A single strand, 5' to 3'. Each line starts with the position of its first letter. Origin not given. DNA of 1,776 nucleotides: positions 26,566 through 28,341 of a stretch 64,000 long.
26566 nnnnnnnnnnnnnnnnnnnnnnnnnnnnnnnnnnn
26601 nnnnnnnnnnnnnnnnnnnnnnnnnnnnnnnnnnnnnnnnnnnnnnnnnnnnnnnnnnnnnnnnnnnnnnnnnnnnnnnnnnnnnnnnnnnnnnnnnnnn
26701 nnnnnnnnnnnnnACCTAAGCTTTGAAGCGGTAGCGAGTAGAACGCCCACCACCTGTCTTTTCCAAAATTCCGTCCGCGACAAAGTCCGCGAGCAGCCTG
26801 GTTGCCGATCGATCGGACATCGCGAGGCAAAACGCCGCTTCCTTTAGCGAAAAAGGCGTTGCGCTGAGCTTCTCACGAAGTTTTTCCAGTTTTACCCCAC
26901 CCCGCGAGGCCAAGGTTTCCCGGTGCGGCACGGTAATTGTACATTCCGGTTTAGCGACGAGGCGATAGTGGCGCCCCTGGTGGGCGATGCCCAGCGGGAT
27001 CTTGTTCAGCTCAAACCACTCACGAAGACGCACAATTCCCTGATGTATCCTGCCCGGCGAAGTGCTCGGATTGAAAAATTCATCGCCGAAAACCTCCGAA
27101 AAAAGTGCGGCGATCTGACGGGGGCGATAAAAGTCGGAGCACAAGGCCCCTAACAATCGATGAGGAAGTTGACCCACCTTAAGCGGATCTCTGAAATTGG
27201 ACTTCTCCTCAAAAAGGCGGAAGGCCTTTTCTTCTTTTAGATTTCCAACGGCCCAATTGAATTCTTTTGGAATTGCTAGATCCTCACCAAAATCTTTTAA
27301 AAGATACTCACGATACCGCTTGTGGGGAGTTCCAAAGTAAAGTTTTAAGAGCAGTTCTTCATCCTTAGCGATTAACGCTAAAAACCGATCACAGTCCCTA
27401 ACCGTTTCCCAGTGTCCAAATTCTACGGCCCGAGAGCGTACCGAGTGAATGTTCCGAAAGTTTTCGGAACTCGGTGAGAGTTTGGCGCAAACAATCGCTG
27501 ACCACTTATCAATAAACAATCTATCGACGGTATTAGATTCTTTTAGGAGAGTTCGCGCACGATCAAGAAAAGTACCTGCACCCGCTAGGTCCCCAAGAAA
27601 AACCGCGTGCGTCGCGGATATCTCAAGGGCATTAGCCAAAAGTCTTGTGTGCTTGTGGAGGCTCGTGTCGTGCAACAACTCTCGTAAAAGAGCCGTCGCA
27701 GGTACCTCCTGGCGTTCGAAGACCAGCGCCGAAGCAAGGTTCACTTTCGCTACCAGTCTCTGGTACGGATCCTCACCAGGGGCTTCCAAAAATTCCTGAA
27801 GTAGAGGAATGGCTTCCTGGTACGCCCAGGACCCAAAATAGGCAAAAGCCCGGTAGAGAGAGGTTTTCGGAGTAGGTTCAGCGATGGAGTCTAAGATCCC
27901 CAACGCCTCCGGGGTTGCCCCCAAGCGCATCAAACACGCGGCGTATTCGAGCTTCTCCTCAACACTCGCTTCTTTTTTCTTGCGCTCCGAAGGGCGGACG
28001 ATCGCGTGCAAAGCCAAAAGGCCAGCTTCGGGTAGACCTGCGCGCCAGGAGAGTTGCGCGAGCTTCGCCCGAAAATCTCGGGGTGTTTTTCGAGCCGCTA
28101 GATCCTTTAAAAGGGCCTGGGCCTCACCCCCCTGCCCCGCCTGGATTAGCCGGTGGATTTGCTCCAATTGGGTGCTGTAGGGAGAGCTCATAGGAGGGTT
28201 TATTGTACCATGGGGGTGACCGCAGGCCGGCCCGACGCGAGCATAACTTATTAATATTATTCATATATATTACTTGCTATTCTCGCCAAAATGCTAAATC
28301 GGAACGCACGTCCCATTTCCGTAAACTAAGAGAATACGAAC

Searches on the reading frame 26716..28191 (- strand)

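Call 11: search_protein_families(library=pfam, proteins=[window:26716-28191:-], max_evalue=0.001)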
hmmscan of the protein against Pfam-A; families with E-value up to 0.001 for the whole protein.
window:26716-28191:- (491 aa): 2 families
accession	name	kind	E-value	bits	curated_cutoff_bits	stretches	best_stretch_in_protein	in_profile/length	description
PF14559.12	TPR_19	-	1.4e-06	29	25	0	80-115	28-63/68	Tetratricopeptide repeat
PF22168.2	DIP2311-like_C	-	0.00072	20.2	27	0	462-489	35-62/63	Transcriptional regulator DIP2311-like, C-terminal domain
